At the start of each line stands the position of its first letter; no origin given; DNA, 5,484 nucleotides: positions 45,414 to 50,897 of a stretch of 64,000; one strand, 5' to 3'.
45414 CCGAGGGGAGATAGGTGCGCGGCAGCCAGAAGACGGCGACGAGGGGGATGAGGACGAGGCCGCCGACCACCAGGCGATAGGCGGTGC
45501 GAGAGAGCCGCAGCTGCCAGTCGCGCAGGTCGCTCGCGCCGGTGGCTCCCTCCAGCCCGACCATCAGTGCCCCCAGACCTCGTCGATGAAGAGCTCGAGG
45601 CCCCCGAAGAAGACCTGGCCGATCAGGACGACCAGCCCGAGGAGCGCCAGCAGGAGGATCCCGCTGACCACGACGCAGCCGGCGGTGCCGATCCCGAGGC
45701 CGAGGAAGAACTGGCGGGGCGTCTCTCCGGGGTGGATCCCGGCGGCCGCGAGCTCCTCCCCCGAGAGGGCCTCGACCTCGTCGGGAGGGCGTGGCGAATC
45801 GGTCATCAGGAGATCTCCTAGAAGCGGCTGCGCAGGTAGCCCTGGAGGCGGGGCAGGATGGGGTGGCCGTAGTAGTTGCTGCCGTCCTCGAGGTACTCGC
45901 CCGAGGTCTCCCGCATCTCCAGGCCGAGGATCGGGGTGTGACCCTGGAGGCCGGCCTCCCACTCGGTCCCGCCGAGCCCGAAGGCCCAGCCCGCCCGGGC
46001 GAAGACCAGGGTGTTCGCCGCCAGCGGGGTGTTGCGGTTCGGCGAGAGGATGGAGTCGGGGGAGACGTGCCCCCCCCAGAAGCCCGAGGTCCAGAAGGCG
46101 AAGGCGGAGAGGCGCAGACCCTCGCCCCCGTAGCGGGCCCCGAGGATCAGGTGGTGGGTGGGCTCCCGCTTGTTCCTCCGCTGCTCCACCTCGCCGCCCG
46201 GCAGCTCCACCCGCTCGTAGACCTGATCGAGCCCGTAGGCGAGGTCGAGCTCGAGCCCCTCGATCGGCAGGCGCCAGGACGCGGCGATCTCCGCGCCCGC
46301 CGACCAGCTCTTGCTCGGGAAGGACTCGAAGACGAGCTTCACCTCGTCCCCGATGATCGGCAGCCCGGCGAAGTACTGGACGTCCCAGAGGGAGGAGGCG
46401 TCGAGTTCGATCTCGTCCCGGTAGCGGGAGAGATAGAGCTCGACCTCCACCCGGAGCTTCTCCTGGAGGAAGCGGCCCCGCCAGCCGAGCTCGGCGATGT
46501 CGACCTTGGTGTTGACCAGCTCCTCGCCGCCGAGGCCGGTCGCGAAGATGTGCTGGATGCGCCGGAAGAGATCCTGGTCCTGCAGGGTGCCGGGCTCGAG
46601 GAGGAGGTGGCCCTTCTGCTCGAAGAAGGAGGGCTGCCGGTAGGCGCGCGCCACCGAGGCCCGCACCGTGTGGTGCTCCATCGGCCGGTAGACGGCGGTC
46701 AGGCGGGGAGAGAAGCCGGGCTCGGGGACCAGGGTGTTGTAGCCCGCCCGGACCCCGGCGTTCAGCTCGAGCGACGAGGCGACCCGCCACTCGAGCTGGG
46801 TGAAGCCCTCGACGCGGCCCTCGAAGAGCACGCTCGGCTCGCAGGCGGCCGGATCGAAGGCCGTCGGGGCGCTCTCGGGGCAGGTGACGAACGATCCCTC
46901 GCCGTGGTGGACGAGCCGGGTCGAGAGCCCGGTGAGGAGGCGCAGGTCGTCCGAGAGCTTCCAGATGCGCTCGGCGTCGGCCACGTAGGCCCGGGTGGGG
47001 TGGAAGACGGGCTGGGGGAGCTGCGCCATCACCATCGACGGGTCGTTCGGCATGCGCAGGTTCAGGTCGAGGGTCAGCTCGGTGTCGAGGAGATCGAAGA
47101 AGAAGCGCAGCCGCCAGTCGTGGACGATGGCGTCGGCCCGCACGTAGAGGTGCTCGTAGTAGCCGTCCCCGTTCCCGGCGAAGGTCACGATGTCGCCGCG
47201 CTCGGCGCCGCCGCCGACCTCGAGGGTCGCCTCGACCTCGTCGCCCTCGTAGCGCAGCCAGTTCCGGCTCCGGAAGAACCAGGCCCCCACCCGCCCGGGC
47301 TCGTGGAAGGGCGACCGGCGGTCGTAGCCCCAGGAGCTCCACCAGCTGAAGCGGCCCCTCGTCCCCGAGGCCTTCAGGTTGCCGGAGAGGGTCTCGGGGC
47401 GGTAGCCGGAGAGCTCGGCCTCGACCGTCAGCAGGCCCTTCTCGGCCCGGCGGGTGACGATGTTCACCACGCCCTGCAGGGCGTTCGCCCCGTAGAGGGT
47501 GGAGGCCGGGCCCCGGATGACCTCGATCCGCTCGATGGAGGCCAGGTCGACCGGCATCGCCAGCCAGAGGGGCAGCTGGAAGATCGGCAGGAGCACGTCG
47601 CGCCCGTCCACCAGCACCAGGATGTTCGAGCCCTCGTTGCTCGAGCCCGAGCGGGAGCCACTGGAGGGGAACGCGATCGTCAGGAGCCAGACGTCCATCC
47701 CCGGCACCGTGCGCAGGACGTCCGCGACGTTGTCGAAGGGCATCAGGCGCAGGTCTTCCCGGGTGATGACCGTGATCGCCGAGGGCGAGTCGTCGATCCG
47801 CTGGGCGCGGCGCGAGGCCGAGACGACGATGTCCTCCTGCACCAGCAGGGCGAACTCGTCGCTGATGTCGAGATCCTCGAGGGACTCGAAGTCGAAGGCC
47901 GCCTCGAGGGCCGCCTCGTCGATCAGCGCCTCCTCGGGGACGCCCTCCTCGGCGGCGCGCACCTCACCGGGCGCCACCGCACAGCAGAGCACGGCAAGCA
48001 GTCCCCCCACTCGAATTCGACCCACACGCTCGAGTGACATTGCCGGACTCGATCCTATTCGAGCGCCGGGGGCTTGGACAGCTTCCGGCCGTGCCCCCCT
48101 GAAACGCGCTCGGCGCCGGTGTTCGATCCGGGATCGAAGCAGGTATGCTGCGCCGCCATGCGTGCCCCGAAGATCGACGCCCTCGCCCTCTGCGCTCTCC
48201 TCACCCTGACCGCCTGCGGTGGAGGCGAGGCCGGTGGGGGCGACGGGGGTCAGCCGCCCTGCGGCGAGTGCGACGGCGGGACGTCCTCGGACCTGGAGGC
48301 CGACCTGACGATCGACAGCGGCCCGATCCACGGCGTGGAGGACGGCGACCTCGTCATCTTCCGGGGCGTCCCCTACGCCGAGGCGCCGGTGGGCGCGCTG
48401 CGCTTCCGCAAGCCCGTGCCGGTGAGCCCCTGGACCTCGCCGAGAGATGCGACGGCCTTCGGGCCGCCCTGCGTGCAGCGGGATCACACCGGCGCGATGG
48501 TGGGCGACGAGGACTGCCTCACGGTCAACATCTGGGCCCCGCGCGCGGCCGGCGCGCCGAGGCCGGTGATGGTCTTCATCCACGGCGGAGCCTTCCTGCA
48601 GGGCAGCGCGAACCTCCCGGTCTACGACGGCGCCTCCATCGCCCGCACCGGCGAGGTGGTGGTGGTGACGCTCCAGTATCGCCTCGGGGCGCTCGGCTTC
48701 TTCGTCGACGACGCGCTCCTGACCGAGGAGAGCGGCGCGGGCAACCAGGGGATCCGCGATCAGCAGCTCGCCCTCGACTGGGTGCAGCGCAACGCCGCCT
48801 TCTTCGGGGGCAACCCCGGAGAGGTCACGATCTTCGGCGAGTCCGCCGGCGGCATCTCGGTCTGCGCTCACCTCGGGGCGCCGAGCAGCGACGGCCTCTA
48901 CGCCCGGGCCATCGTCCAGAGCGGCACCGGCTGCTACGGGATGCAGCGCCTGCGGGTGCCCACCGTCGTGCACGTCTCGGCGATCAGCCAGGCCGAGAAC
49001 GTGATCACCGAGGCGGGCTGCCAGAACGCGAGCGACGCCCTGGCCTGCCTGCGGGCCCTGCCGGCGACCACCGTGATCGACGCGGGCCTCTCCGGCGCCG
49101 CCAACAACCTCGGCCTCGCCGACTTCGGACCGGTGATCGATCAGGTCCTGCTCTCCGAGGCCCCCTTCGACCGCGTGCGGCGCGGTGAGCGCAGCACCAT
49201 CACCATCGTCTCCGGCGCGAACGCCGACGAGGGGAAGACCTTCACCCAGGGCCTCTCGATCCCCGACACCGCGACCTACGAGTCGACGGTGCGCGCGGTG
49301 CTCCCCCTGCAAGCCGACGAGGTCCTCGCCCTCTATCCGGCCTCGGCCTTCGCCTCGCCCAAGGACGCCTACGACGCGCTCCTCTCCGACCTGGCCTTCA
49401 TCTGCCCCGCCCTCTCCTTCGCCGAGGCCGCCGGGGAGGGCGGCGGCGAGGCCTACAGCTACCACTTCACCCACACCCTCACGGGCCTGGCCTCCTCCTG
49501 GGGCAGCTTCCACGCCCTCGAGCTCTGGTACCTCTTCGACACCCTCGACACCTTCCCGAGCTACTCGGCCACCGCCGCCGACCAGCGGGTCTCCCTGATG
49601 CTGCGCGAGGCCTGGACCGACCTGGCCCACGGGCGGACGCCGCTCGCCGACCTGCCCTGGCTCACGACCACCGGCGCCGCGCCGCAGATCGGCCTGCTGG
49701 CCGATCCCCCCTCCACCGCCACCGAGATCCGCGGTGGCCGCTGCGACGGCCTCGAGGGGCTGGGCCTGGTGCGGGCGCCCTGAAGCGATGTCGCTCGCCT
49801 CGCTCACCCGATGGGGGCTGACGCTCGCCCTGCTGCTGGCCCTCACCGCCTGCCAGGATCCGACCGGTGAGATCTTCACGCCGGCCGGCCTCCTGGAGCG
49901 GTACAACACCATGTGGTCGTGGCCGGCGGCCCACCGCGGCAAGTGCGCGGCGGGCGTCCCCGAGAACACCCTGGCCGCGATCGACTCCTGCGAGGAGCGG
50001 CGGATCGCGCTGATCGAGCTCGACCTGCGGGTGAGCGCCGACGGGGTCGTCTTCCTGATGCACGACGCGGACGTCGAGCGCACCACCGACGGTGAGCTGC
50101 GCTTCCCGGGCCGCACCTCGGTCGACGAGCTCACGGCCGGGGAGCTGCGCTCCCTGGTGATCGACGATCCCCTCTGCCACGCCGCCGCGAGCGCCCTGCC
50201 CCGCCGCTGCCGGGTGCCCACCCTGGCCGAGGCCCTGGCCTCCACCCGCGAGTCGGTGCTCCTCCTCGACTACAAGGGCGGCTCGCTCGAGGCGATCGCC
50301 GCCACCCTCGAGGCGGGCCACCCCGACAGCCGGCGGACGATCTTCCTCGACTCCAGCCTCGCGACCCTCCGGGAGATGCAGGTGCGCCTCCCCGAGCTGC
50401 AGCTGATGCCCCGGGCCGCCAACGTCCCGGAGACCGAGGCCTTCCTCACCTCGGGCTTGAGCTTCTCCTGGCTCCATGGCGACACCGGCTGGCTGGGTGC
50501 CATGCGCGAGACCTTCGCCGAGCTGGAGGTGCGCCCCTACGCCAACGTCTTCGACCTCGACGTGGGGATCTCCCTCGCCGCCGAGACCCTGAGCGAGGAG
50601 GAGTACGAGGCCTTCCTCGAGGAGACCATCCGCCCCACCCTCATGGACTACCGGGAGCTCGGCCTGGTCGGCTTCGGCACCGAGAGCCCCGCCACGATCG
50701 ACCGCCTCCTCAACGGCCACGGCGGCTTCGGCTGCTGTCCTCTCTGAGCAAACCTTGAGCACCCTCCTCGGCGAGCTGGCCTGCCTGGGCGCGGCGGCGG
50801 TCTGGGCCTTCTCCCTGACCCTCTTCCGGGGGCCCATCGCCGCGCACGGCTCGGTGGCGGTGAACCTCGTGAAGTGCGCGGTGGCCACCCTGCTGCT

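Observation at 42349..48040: TonB-dependent receptor / 80-aa membrane protein / tandem-duplicated hybrid histidine kinase operon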

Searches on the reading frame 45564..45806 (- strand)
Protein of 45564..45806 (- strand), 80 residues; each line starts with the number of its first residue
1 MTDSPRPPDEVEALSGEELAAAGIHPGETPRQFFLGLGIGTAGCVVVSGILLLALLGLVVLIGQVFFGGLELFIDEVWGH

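Call 6: search_protein_families(library=pfam, proteins=[window:45564-45806:-], max_evalue=0.01)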
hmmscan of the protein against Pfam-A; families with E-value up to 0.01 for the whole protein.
window:45564-45806:- (80 aa): 0 families

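Call 7: search_protein_families(library=ncbifam, proteins=[window:45564-45806:-], max_evalue=0.01)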
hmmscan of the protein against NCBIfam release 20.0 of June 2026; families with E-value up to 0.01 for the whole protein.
window:45564-45806:- (80 aa): 0 families

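Call 15: search_protein_families(library=pfam, proteins=[window:45567-45806:-], max_evalue=10)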
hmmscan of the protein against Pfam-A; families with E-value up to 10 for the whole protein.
seq(80 aa): 0 families

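Call 22: find_homologous_proteins(query=window:45564-45806:-, max_evalue=10)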
Query window:45564-45806:- (80 aa): 1 proteins with E <= 10 among 32 candidates.
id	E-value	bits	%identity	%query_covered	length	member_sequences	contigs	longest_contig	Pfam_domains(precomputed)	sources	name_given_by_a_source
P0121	1.3e-44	167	100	100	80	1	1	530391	-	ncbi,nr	ncbi:MAG: hypothetical protein P1V51_00820 [Deltaproteobacteria bacterium]|nr:hypothetical protein [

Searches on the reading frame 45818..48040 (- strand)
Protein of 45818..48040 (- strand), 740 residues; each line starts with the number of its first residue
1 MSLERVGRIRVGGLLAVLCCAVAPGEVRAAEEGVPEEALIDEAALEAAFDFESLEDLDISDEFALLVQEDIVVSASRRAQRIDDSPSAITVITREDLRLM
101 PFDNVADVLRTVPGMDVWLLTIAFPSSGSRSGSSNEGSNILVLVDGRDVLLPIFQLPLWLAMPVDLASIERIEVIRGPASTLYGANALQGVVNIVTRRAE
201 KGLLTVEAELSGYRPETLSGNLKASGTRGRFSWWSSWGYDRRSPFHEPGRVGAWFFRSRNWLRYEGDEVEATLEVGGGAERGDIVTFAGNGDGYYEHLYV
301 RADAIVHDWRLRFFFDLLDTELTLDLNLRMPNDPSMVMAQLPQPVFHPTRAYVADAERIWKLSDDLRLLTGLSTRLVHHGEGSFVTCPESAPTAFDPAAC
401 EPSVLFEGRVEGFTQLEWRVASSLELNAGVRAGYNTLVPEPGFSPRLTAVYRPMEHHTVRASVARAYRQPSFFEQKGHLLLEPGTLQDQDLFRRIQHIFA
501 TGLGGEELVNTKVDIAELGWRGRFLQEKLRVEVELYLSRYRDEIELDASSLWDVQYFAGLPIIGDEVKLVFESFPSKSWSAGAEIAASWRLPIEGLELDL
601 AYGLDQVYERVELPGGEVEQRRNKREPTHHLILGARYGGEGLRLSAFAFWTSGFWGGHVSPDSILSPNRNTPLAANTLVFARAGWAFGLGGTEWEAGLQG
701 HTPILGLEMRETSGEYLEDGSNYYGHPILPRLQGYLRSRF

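Call 6: search_protein_families(library=pfam, proteins=[window:45818-48040:-], max_evalue=0.01)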
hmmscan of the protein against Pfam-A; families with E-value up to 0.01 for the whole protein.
window:45818-48040:- (740 aa): 2 families
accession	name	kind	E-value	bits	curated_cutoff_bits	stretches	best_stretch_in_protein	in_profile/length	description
PF00593.30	TonB_dep_Rec_b-barrel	-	1.2e-20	75.2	27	1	286-688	42-424/436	TonB dependent receptor-like, beta-barrel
PF07715.20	Plug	-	4.4e-18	66.2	23.9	1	83-191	3-107/107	TonB-dependent Receptor Plug Domain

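Call 7: search_protein_families(library=ncbifam, proteins=[window:45818-48040:-], max_evalue=0.01)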
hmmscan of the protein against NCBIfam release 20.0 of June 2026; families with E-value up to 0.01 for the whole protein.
window:45818-48040:- (740 aa): 31 families (the best 25 are shown)
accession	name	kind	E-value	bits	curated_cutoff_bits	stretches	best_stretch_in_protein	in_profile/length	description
NF053590.1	TonB_dep_TOL0244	equivalog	3.7e-38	131.5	645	2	72-201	15-144/604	TOL_0244 family TonB-dependent receptor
NF010010.0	PRK13483.1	equivalog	2e-27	95.5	927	2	68-201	33-167/660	ligand-gated channel protein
NF007478.2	PRK10064.1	equivalog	8.4e-27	93.7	745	1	68-214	30-178/663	catecholate siderophore receptor CirA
NF010038.0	PRK13513.1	equivalog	1.9e-23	82.9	942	1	68-203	35-171/659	ligand-gated channel protein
NF050067.1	TonBEntbctnRecCfrA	equivalog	2.7e-22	78.9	1200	1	69-200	27-161/698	TonB-dependent ferric enterobactin receptor CfrA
TIGR01779.1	TonB-B12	equivalog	1.5e-21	76.6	599.7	1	68-205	28-162/614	TonB-dependent vitamin B12 receptor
TIGR01785.1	TonB-hemin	subfamily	4.1e-21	75.1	316.85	1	69-200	2-132/677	TonB-dependent heme/hemoglobin receptor family protein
NF010012.0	PRK13486.1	equivalog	6.7e-20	71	924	1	65-211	21-173/696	TonB-dependent receptor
NF010011.0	PRK13484.1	equivalog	8.6e-20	70.5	1197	1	69-201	31-163/682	IreA family TonB-dependent siderophore receptor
TIGR01783.1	TonB-siderophor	subfamily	1.5e-19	70.1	223.5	1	84-206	1-120/649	TonB-dependent siderophore receptor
NF007926.1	PRK10641.1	equivalog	4.6e-18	65.1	836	1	68-203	27-160/617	TonB-dependent vitamin B12 receptor BtuB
TIGR01786.1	TonB-hemlactrns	subfamily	1.1e-16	60.4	323.75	2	70-199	2-136/719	TonB-dependent hemoglobin/transferrin/lactoferrin family receptor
NF010048.1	PRK13524.1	subfamily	4.1e-15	55.3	493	1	168-202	147-181/744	FepA family TonB-dependent siderophore receptor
NF010051.0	PRK13528.1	subfamily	1.1e-14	53.6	583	1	167-201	142-176/727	FepA family TonB-dependent siderophore receptor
NF041535.1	TonB_rec_PqqU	equivalog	1.7e-10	39.8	1200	1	79-229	10-161/676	TonB-dependent receptor PqqU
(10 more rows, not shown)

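Call 67: search_solved_structures(query=window:45818-48040:-, max_evalue=0.001)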
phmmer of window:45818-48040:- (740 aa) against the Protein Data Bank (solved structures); distinct sequences matched with E-value up to 0.001: 32.
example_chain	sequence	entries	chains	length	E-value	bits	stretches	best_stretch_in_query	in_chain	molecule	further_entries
2hdf_A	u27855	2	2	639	2.5e-24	88.5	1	69-225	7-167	Colicin I receptor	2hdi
9nn6_A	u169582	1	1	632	7.4e-24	87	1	71-225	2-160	Colicin I receptor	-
5fp2_A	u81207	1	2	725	5.3e-14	54.4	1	51-201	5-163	FERRIC ENTEROBACTIN RECEPTOR PIRA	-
1nqe_A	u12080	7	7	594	3.1e-13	51.8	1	70-203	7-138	Vitamin B12 receptor | Vitamin B12 transporter btuB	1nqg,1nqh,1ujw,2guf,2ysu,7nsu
1nqf_A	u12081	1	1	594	3.1e-13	51.8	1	70-203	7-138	Vitamin B12 receptor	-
3rgn_A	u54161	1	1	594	3.1e-13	51.8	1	70-203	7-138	Vitamin B12 transporter BtuB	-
3rgm_A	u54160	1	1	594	3.3e-13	51.8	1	70-203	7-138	Vitamin B12 transporter BtuB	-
2gsk_A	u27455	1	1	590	3.7e-13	51.6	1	70-203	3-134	Vitamin B12 transporter btuB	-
3m8b_A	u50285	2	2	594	8.8e-13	50.4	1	71-203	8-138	Vitamin B12 transporter btuB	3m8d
6r1f_A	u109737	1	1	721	1.5e-11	46.3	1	80-209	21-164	Ferric enterobactin receptor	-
5mzs_A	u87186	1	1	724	1.6e-11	46.2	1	80-209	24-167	Ferric enterobactin receptor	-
5m9b_A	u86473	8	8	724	1.7e-11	46.1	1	80-209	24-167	Ferric enterobactin receptor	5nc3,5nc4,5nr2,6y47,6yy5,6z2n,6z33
6q5e_A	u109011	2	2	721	1.7e-11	46.1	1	80-209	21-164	Ferric enterobactin receptor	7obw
5out_A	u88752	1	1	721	1.7e-11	46.1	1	80-209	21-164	Ferric enterobactin receptor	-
8the_A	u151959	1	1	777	1.8e-11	46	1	72-197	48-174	Heme/hemoglobin uptake outer membrane receptor PhuR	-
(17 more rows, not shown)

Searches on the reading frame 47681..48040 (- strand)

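Call 15: search_protein_families(library=pfam, proteins=[window:47681-48040:-], max_evalue=10)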
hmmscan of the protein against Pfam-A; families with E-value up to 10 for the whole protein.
seq(120 aa): 1 family
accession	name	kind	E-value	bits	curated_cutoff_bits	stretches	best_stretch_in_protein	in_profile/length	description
PF07715.20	Plug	-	7.7e-06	26.8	23.9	1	83-116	3-36/107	TonB-dependent Receptor Plug Domain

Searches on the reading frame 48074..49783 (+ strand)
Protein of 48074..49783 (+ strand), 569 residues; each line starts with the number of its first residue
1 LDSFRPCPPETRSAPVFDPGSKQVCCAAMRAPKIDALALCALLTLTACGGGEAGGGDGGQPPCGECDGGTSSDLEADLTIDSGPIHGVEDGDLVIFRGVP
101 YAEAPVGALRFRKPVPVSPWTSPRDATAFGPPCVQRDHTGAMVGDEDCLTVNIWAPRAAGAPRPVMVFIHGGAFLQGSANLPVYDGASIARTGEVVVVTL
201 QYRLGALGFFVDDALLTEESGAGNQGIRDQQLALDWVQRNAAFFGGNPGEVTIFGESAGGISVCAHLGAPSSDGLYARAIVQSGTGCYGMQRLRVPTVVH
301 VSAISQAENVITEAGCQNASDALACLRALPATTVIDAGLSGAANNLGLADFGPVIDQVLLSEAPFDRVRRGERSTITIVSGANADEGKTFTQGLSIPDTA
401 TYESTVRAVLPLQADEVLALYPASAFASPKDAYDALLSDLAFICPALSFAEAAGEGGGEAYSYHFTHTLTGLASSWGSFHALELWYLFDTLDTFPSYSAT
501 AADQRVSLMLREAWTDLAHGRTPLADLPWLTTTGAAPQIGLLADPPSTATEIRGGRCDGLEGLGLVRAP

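Call 8: search_protein_families(library=pfam, proteins=[window:48074-49783:+], max_evalue=0.001)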
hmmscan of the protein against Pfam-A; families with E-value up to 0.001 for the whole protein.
window:48074-49783:+ (569 aa): 3 families
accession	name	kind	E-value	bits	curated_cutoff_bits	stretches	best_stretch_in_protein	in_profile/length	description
PF00135.34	COesterase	-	4.7e-101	339.7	27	1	79-546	6-500/515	Carboxylesterase family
PF20434.5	BD-FAE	-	1.6e-08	34.7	26.8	1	152-260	2-100/215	BD-FAE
PF07859.19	Abhydrolase_3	-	2.4e-07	31.2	25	0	166-204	1-39/210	alpha/beta hydrolase fold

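Call 69: search_protein_families(library=ncbifam, proteins=[window:48158-49783:+], max_evalue=0.00001)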
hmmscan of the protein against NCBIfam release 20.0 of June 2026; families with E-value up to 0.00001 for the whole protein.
window:48158-49783:+ (541 aa): 1 family
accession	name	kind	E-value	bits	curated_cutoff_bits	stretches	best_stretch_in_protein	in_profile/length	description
NF058653.1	LipP1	equivalog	1.6e-11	43.6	350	1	113-232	50-155/300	LipP1 family hormone-sensitive lipase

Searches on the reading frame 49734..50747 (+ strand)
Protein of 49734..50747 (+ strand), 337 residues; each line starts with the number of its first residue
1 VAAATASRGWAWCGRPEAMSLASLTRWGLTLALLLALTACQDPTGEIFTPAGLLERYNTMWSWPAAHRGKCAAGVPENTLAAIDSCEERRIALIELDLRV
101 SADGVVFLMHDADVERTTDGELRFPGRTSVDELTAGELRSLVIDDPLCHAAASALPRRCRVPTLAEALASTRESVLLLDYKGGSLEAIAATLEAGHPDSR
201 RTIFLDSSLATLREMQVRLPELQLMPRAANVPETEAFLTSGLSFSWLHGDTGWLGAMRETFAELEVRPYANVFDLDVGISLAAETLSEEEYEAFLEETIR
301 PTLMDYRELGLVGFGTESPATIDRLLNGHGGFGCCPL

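Call 8: search_protein_families(library=pfam, proteins=[window:49734-50747:+], max_evalue=0.001)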
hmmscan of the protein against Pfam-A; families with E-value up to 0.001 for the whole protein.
window:49734-50747:+ (337 aa): 1 family
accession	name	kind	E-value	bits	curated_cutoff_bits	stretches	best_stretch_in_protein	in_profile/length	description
PF03009.23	GDPD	-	1.4e-16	61.8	23.6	1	67-170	1-94/244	Glycerophosphoryl diester phosphodiesterase family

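Call 69: search_protein_families(library=ncbifam, proteins=[window:49734-50747:+], max_evalue=0.00001)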
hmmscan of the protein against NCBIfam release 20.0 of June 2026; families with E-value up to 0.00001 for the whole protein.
window:49734-50747:+ (337 aa): 3 families
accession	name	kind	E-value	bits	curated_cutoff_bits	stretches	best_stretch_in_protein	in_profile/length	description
NF006989.0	PRK09454.1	equivalog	4.5e-15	55.7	264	1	60-140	6-81/251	glycerophosphodiester phosphodiesterase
NF041304.3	AvrBs2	equivalog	8.2e-11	40.5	1000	1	67-189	274-397/716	type III secretion system effector avirulence protein AvrBs2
NF053857.1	LysphglycPlipDStph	equivalog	4.8e-08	32.7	450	1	66-124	50-107/305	lysophosphatidylglycerol phospholipase D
